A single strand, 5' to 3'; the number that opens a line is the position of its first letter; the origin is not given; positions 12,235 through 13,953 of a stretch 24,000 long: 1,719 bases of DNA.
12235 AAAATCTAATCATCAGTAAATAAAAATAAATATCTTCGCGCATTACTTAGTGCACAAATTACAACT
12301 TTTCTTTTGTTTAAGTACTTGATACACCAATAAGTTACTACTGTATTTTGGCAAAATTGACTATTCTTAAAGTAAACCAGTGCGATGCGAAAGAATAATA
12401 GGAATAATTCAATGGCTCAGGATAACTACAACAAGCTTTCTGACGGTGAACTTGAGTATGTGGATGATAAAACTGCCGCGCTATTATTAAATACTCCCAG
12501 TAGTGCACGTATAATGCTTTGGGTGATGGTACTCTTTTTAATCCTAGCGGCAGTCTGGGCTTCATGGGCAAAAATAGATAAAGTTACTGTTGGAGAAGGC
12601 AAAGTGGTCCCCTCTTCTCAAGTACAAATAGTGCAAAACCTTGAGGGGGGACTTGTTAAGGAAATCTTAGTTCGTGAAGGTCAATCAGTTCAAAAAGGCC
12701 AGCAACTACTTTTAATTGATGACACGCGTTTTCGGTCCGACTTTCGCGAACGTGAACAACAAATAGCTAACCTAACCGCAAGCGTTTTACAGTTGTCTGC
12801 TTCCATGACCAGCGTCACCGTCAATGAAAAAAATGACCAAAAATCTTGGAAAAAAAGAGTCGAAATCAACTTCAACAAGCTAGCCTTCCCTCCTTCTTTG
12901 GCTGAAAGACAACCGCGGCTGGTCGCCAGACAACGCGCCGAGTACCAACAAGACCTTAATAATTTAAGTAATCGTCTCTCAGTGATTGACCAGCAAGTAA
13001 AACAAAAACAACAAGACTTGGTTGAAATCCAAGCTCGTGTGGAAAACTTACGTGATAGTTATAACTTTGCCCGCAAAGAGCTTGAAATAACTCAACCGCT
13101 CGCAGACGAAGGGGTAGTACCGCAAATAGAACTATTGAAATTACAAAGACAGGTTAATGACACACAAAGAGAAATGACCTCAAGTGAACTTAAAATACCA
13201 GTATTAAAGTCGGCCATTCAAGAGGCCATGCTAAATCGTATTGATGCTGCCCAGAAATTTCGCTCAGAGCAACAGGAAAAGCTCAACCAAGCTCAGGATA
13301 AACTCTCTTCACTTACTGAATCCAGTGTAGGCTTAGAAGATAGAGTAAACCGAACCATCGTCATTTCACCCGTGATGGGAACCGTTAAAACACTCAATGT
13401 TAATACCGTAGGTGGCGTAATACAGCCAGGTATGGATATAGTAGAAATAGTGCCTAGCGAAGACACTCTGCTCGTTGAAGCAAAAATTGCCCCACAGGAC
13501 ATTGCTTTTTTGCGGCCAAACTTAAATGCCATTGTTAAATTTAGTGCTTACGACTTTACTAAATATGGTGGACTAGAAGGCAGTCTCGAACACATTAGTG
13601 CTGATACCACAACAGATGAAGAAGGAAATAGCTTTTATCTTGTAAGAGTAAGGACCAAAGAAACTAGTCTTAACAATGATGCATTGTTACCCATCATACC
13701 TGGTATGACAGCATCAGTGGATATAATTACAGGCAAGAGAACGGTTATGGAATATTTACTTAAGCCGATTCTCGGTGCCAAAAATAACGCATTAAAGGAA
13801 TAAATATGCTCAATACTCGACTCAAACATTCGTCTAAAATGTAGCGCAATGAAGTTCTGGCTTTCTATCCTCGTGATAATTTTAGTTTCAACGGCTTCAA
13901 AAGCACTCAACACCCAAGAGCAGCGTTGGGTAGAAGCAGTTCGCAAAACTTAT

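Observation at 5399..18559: Stressosome/HD-GYP operon sits back-to-back with the LapD/LapG c-di-GMP effector and its type I secretion genes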

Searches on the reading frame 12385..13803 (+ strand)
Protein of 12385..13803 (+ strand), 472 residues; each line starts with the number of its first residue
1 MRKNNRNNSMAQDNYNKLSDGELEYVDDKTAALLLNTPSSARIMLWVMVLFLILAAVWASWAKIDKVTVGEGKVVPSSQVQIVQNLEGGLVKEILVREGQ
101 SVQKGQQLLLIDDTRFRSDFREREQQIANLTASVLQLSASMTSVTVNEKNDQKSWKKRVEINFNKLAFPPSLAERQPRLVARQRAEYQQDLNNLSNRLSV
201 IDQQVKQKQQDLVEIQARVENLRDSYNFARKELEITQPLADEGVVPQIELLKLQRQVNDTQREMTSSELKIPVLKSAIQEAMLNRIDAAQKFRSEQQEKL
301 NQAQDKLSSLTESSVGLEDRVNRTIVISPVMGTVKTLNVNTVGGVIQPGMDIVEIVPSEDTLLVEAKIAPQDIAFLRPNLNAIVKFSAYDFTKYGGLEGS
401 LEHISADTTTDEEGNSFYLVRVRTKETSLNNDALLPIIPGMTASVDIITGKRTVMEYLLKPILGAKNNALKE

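Call 3: search_protein_families(library=pfam, proteins=[window:12385-13803:+])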
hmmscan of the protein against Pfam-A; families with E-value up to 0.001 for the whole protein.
window:12385-13803:+ (472 aa): 3 families
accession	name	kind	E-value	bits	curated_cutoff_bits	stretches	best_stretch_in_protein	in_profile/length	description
PF13437.12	HlyD_3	-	2.8e-18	67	22.2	1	326-432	2-98/106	HlyD family secretion protein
PF16576.10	HlyD_D23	-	1.4e-08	34.7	30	1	267-394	49-177/214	Barrel-sandwich domain of CusB or HlyD membrane-fusion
PF13533.13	Biotin_lipoyl_2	-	0.00082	19.6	29.8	1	88-112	8-32/32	Biotin-lipoyl like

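Call 18: find_homologous_proteins(query=window:12385-13803:+)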
Query window:12385-13803:+ (472 aa): 7863 proteins with E <= 0.001 among 8000 candidates; the best 120 are listed.
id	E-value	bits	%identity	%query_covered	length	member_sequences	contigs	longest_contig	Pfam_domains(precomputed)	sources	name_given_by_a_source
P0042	2.4e-290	980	100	98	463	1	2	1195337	PF25994.1,PF25984.1,PF26002.1,PF25919.1,PF25917.1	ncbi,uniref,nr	ncbi:HlyD family type I secretion periplasmic adaptor subunit [Vibrio pectenicida]|uniref:Membrane f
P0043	1.6e-288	974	99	98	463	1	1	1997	PF25994.1,PF25984.1,PF26002.1,PF25919.1,PF25917.1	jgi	-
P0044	3.9e-288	973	99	98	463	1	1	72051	PF25994.1,PF25984.1,PF26002.1,PF25919.1,PF25917.1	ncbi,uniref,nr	ncbi:HlyD family type I secretion periplasmic adaptor subunit [Vibrio pectenicida]|uniref:Membrane f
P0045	4.0e-277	937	95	98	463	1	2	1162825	PF25994.1,PF25984.1,PF26002.1,PF25919.1,PF25917.1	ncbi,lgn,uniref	ncbi:HlyD family type I secretion periplasmic adaptor subunit [Vibrio pectenicida]|uniref:HlyD famil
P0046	2.5e-275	931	94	98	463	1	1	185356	PF25994.1,PF25984.1,PF26002.1,PF25919.1,PF25917.1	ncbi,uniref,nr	ncbi:HlyD family type I secretion periplasmic adaptor subunit [Vibrio hepatarius]|uniref:HlyD family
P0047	5.8e-275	930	94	98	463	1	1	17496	PF25994.1,PF25984.1,PF26002.1,PF25919.1,PF25917.1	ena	-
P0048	1.3e-271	919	93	98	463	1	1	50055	PF25994.1,PF25984.1,PF26002.1,PF25917.1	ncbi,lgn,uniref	ncbi:HlyD family type I secretion periplasmic adaptor subunit [Vibrio sp.]|uniref:HlyD family type I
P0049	2.6e-270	915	92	98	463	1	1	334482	PF25994.1,PF25984.1,PF26002.1,PF25919.1,PF25917.1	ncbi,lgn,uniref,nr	ncbi:HlyD family type I secretion periplasmic adaptor subunit [Vibrio sp. Of14-4]|uniref:HlyD family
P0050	4.5e-270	914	92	98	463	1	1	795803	PF25994.1,PF25984.1,PF26002.1,PF25917.1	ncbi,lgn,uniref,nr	ncbi:HlyD family type I secretion periplasmic adaptor subunit [Vibrio sp. OCN044]|uniref:Membrane fu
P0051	1.1e-269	912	92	98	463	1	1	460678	PF25994.1,PF25984.1,PF26002.1,PF25919.1,PF25917.1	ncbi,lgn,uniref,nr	ncbi:HlyD family type I secretion periplasmic adaptor subunit [Vibrio tetraodonis]|uniref:HlyD famil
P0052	1.1e-269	912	92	98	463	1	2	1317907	PF25994.1,PF25984.1,PF26002.1,PF25919.1,PF25917.1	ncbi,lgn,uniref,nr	ncbi:HlyD family type I secretion periplasmic adaptor subunit [Vibrio aquimaris]|uniref:Membrane fus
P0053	1.4e-269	912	92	98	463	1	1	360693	PF25994.1,PF25984.1,PF26002.1,PF25919.1,PF25917.1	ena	-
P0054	4.5e-269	910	91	98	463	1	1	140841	PF25994.1,PF25984.1,PF26002.1,PF25917.1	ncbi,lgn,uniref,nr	ncbi:HlyD family type I secretion periplasmic adaptor subunit [Vibrio zhanjiangensis]|uniref:Membran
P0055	1.5e-258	876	87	98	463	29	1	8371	PF25994.1,PF25984.1,PF26002.1,PF25919.1,PF25917.1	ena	-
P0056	1.4e-252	856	85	98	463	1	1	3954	PF25994.1,PF25984.1,PF26002.1,PF25919.1,PF25917.1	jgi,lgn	-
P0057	1.9e-252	856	85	98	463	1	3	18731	PF25994.1,PF25984.1,PF26002.1,PF25919.1,PF25917.1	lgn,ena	-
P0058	3.1e-252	855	84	98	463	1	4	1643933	PF25994.1,PF25984.1,PF26002.1,PF25919.1,PF25917.1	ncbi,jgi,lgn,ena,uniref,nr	ncbi:HlyD family type I secretion periplasmic adaptor subunit [Vibrio atypicus]|jgi:adhesin transpor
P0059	3.3e-252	855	86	98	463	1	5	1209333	PF25994.1,PF25984.1,PF26002.1,PF25919.1,PF25917.1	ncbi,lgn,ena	ncbi:HlyD family type I secretion periplasmic adaptor subunit [Vibrio cholerae]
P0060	3.5e-252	855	85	98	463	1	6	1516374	PF25994.1,PF25984.1,PF26002.1,PF25919.1,PF25917.1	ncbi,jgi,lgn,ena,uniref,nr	ncbi:HlyD family type I secretion periplasmic adaptor subunit [Vibrio brasiliensis]|jgi:adhesin tran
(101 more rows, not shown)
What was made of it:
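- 12412..13803 (+): LapC, the type I secretion membrane-fusion protein (ortholog of V. cholerae VCA1080). 80-86% identical across many Vibrio species (call 18).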

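Call 19: find_encoding_contigs(protein=P0054, flank=10000, max_places=1)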
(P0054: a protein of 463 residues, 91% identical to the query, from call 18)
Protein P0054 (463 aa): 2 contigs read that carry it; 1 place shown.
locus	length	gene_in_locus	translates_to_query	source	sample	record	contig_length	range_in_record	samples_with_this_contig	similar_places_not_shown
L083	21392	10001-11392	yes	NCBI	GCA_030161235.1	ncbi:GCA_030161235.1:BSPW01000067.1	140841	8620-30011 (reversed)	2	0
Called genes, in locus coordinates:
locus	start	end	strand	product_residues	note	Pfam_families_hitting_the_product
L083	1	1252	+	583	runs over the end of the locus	PF12793:SgrR_N, PF00496:SBP_bac_5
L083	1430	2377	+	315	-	-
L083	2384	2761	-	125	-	PF00903:Glyoxalase (weak), PF12681:Glyoxalase_2 (weak)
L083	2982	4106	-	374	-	PF00072:Response_reg, PF13487:HD_5, PF01966:HD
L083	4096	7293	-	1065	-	PF00989:PAS (weak), PF13426:PAS_9 (weak), PF00512:HisKA, PF02518:HATPase_c, PF00072:Response_reg, PF01627:Hpt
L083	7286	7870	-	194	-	PF07228:SpoIIE (weak)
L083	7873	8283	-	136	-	PF13581:HATPase_c_2, PF02518:HATPase_c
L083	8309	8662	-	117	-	PF01740:STAS (weak)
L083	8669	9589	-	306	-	PF11563:Protoglobin, PF01740:STAS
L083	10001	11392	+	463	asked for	PF25917:BSH_RND (faint), PF25984:BSH_YknX (weak), PF25994:HH_AprE, PF26002:Beta-barrel_AprE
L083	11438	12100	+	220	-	PF06035:Peptidase_C93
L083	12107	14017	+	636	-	PF16448:LapD_MoxY_N, PF00990:GGDEF, PF00563:EAL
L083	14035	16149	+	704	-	PF02463:SMC_N (weak), PF00664:ABC_membrane, PF00005:ABC_tran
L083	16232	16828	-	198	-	PF00925:GTP_cyclohydro2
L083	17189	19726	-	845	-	PF08329:ChitinaseA_N, PF00704:Glyco_hydro_18, PF18911:PKD_4 (weak), PF22352:K319L-like_PKD, PF02839:CBM_5_12 (weak)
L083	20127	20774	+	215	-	PF09829:DUF2057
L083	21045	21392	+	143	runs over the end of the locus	-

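Call 20: find_encoding_contigs(protein=P0059, flank=10000, max_places=1)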
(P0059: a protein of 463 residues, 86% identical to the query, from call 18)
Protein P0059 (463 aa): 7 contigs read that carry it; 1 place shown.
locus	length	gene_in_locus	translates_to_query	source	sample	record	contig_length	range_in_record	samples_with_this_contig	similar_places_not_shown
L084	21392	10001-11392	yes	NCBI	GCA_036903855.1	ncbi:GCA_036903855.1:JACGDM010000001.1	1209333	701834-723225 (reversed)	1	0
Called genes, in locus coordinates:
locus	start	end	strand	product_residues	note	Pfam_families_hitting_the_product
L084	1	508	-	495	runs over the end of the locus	PF00474:SSF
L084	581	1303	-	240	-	-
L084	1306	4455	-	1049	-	PF14850:Pro_dh-DNA_bdg, PF01619:Pro_dh, PF00171:Aldedh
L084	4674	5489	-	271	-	PF00165:HTH_AraC, PF12833:HTH_18, PF00165:HTH_AraC (weak)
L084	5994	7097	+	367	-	PF08308:PEGA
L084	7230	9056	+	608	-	PF08308:PEGA, PF03781:FGE-sulfatase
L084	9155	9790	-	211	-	PF01243:PNPOx_N, PF10590:PNP_phzG_C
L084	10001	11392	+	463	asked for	PF25919:BSH_CusB (faint), PF25917:BSH_RND (weak), PF25984:BSH_YknX (weak), PF25994:HH_AprE, PF26002:Beta-barrel_AprE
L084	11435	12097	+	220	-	PF06035:Peptidase_C93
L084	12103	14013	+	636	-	PF16448:LapD_MoxY_N, PF00990:GGDEF, PF00563:EAL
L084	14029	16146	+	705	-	PF00664:ABC_membrane, PF02463:SMC_N (faint), PF00005:ABC_tran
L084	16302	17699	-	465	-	PF01212:Beta_elim_lyase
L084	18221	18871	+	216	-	PF09829:DUF2057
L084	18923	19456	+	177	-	PF13302:Acetyltransf_3, PF13420:Acetyltransf_4, PF13523:Acetyltransf_8 (weak), PF00583:Acetyltransf_1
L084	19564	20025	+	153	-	-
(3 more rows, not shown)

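Call 21: find_encoding_contigs(protein=P0060, flank=10000, max_places=1)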
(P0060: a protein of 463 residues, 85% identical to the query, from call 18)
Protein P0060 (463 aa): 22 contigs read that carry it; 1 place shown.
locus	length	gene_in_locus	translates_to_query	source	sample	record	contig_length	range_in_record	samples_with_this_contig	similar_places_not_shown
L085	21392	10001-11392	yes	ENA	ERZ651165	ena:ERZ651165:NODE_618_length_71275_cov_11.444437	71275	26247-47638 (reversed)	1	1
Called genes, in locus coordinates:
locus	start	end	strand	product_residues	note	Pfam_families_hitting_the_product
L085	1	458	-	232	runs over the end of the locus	PF00171:Aldedh (faint)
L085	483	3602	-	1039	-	PF14850:Pro_dh-DNA_bdg, PF01619:Pro_dh, PF00171:Aldedh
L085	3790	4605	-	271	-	PF02311:AraC_binding (weak), PF00165:HTH_AraC, PF12833:HTH_18, PF00165:HTH_AraC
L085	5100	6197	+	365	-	PF08308:PEGA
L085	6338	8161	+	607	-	PF08308:PEGA, PF03781:FGE-sulfatase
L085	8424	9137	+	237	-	PF08448:PAS_4, PF00196:GerE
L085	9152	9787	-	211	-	PF01243:PNPOx_N, PF10590:PNP_phzG_C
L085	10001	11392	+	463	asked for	PF25919:BSH_CusB (faint), PF25917:BSH_RND (weak), PF25984:BSH_YknX, PF25994:HH_AprE, PF26002:Beta-barrel_AprE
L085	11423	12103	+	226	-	PF06035:Peptidase_C93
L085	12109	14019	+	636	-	PF16448:LapD_MoxY_N, PF00990:GGDEF, PF00563:EAL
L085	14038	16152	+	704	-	PF00664:ABC_membrane, PF00005:ABC_tran, PF02463:SMC_N (faint)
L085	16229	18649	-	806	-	PF08329:ChitinaseA_N, PF00801:PKD (faint), PF00704:Glyco_hydro_18, PF18911:PKD_4 (weak), PF22352:K319L-like_PKD, PF21027:Sde0182_C (faint), PF17963:Big_9 (weak)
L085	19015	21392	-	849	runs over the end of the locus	PF08329:ChitinaseA_N, PF00801:PKD (faint), PF18911:PKD_4 (faint), PF00704:Glyco_hydro_18, PF22352:K319L-like_PKD, PF21027:Sde0182_C (faint), PF17963:Big_9 (weak)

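Call 22: find_encoding_contigs(protein=P0058, flank=10000, max_places=1)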
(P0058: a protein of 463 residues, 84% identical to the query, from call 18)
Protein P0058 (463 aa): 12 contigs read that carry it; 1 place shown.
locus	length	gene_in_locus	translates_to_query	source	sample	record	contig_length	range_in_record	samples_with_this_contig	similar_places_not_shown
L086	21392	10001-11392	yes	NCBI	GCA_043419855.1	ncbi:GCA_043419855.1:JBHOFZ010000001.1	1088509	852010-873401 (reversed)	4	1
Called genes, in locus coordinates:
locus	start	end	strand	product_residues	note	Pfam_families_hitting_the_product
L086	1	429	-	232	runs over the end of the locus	-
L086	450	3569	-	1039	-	PF14850:Pro_dh-DNA_bdg, PF01619:Pro_dh, PF00171:Aldedh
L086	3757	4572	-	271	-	PF00165:HTH_AraC, PF12833:HTH_18, PF00165:HTH_AraC (weak)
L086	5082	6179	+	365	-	PF08308:PEGA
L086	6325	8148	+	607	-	PF08308:PEGA, PF03781:FGE-sulfatase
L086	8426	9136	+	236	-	PF08448:PAS_4, PF00196:GerE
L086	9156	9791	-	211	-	PF01243:PNPOx_N, PF10590:PNP_phzG_C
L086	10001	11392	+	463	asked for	PF25919:BSH_CusB (faint), PF25917:BSH_RND (weak), PF25984:BSH_YknX, PF25994:HH_AprE, PF26002:Beta-barrel_AprE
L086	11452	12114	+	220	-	PF06035:Peptidase_C93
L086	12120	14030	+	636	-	PF16448:LapD_MoxY_N, PF00990:GGDEF, PF00563:EAL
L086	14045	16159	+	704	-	PF00664:ABC_membrane, PF02463:SMC_N (faint), PF00005:ABC_tran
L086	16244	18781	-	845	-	PF08329:ChitinaseA_N, PF00801:PKD (faint), PF00704:Glyco_hydro_18, PF22352:K319L-like_PKD, PF17963:Big_9 (weak), PF18911:PKD_4, PF22352:K319L-like_PKD (weak), PF02839:CBM_5_12 (weak), +1 more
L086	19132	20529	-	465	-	PF01212:Beta_elim_lyase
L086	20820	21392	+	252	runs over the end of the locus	PF09829:DUF2057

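Call 25: find_homologous_proteins(query=L083:8669-9589:-)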
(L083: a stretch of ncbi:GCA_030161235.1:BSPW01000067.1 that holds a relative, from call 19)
Query L083:8669-9589:- (306 aa): 2202 proteins with E <= 0.001 among 3499 candidates; the best 120 are listed.
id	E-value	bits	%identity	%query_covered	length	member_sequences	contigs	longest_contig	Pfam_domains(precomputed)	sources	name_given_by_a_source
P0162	8.3e-184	628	93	100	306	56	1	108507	PF01740.27,PF11563.15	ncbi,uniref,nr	ncbi:protoglobin domain-containing protein [Vibrio vulnificus]|uniref:protoglobin domain-containing 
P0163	5.1e-174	595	88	100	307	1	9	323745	PF01740.27,PF11563.15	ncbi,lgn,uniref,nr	ncbi:anti-anti-sigma factor [Vibrio cidicii]|uniref:Anti-anti-sigma factor n=1 Tax=Vibrio cidicii Ta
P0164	2.5e-160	551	82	99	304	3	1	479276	PF01740.27,PF11563.15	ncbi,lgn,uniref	ncbi:protoglobin domain-containing protein [Vibrio sp. TRT 17S01]|uniref:protoglobin domain-containi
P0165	5.9e-159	546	81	99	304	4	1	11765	PF01740.27,PF11563.15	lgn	-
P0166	6.3e-159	546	81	99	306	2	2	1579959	PF01740.27,PF11563.15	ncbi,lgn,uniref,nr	ncbi:rsbR, positive regulator of sigma-B [Vibrio orientalis CIP 102891 = ATCC 33934]|uniref:Anti-ant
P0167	8.5e-159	546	80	100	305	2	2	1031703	PF01740.27,PF11563.15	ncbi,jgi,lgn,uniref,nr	ncbi:protoglobin domain-containing protein [Vibrio atypicus]|jgi:rsbT co-antagonist protein RsbR|uni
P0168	8.8e-159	545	82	100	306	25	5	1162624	PF01740.27,PF11563.15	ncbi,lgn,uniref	ncbi:protoglobin domain-containing protein [Vibrio coralliilyticus]|uniref:protoglobin domain-contai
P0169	2.6e-158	544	80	99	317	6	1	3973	PF01740.27,PF11563.15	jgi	jgi:rsbT co-antagonist protein RsbR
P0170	1.2e-157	542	80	99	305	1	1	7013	PF01740.27,PF11563.15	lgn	-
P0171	1.4e-157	542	81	99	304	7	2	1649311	PF01740.27,PF11563.15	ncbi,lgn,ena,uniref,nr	ncbi:protoglobin domain-containing protein [Vibrio tubiashii]|uniref:protoglobin domain-containing p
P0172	1.8e-157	541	79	99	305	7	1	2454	PF01740.27,PF11563.15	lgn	-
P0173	5.1e-155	533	83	93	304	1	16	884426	PF01740.27,PF11563.15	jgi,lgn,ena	-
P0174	3.9e-154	530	82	95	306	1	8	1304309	PF01740.27,PF11563.15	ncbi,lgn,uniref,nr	ncbi:protoglobin domain-containing protein [Vibrio mimicus]|uniref:protoglobin domain-containing pro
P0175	6.4e-154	530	82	95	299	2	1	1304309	PF01740.27,PF11563.15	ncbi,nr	ncbi:anti-anti-sigma regulatory factor [Vibrio mimicus MB451]|nr:anti-anti-sigma regulatory factor [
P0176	5.7e-152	523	79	97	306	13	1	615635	PF01740.27,PF11563.15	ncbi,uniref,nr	ncbi:anti-anti-sigma regulatory factor [Vibrio sp. RC586]|uniref:protoglobin domain-containing prote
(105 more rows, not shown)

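Call 26: find_encoding_contigs(protein=P0162, flank=10000, max_places=2)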
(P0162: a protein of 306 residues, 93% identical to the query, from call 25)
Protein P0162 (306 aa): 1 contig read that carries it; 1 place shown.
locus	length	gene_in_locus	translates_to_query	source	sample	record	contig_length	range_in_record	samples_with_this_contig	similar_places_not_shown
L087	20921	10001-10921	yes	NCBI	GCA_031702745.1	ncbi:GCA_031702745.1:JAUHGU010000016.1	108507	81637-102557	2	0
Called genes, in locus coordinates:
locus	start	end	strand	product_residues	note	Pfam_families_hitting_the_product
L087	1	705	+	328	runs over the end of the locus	PF02653:BPD_transp_2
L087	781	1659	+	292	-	PF00532:Peripla_BP_1, PF13407:Peripla_BP_4, PF13458:Peripla_BP_6, PF13377:Peripla_BP_3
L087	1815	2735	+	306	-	PF00294:PfkB, PF08543:Phos_pyr_kin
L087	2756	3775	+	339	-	PF00356:LacI, PF00532:Peripla_BP_1, PF13407:Peripla_BP_4, PF13377:Peripla_BP_3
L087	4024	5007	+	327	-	PF01584:CheW, PF00072:Response_reg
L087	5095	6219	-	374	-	PF00487:FA_desaturase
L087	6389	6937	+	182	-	PF00583:Acetyltransf_1, PF13673:Acetyltransf_10, PF13508:Acetyltransf_7, PF08445:FR47 (weak)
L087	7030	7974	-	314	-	PF03193:RsgA_GTPase, PF02421:FeoB_N (weak), PF01926:MMR_HSR1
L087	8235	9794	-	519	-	PF00989:PAS, PF08447:PAS_3, PF08448:PAS_4 (weak), PF13426:PAS_9, PF00015:MCPsignal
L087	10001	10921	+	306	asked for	PF11563:Protoglobin, PF01740:STAS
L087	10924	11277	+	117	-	PF01740:STAS (weak)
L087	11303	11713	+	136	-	PF13581:HATPase_c_2, PF02518:HATPase_c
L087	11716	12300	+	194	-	PF07228:SpoIIE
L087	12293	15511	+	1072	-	PF13426:PAS_9 (faint), PF00989:PAS (weak), PF00512:HisKA, PF02518:HATPase_c, PF00072:Response_reg, PF01627:Hpt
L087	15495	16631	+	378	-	PF00072:Response_reg, PF13487:HD_5, PF01966:HD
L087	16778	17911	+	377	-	PF00149:Metallophos, PF12850:Metallophos_2, PF12320:SbcD_C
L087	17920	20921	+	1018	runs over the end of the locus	PF02463:SMC_N (faint), PF13476:AAA_23, PF13555:AAA_29 (faint), PF13558:SbcC_Walker_B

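Call 27: find_encoding_contigs(protein=P0167, flank=10000, max_places=1)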
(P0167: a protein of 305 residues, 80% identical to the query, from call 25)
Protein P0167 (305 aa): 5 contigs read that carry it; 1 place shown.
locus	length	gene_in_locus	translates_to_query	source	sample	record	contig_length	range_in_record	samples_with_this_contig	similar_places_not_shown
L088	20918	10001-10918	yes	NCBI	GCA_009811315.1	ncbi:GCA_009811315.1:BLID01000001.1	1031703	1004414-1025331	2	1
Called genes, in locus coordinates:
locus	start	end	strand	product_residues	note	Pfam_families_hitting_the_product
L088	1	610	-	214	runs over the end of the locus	PF01323:DSBA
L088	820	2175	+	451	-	PF00128:Alpha-amylase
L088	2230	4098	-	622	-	PF02743:dCache_1, PF22673:MCP-like_PDC_1, PF00672:HAMP, PF00015:MCPsignal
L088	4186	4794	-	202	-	-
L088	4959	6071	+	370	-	PF01553:Acyltransferase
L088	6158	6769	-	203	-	-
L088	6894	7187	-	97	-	PF04175:DUF406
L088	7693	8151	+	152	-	PF18285:LuxT_C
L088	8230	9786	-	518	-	PF00989:PAS (weak), PF08447:PAS_3, PF13426:PAS_9, PF00015:MCPsignal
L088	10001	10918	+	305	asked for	PF11563:Protoglobin, PF01740:STAS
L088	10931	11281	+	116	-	PF01740:STAS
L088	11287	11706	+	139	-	PF13581:HATPase_c_2, PF02518:HATPase_c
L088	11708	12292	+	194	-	PF07228:SpoIIE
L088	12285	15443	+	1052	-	PF00989:PAS, PF13188:PAS_8 (weak), PF13426:PAS_9, PF00512:HisKA, PF02518:HATPase_c, PF00072:Response_reg, PF01627:Hpt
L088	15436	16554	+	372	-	PF00072:Response_reg, PF13487:HD_5, PF01966:HD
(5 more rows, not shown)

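Call 28: find_encoding_contigs(protein=P0168, flank=10000, max_places=1)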
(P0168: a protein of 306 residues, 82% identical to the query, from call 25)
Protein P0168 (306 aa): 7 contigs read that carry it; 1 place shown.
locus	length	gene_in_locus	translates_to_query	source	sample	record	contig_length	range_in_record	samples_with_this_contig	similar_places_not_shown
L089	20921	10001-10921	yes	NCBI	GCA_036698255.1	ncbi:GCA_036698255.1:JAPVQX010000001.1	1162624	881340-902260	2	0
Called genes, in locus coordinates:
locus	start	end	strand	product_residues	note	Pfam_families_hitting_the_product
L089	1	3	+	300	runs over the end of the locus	PF05661:DUF808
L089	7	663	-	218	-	PF01323:DSBA, PF13462:Thioredoxin_4 (faint)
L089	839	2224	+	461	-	PF00128:Alpha-amylase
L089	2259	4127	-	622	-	PF02743:dCache_1, PF22673:MCP-like_PDC_1, PF00672:HAMP, PF00015:MCPsignal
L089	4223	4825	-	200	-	-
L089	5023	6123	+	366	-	PF01553:Acyltransferase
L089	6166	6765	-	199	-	-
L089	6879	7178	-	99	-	PF04175:DUF406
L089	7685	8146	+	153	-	PF18285:LuxT_C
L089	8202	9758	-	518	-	PF00989:PAS (weak), PF08447:PAS_3, PF13426:PAS_9, PF00015:MCPsignal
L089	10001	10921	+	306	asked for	PF11563:Protoglobin, PF01740:STAS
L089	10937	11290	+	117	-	PF01740:STAS (weak)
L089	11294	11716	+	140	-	PF13581:HATPase_c_2, PF02518:HATPase_c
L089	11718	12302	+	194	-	PF07228:SpoIIE (weak)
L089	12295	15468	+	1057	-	PF00989:PAS, PF13188:PAS_8 (weak), PF13426:PAS_9, PF00512:HisKA, PF02518:HATPase_c, PF00072:Response_reg, PF01627:Hpt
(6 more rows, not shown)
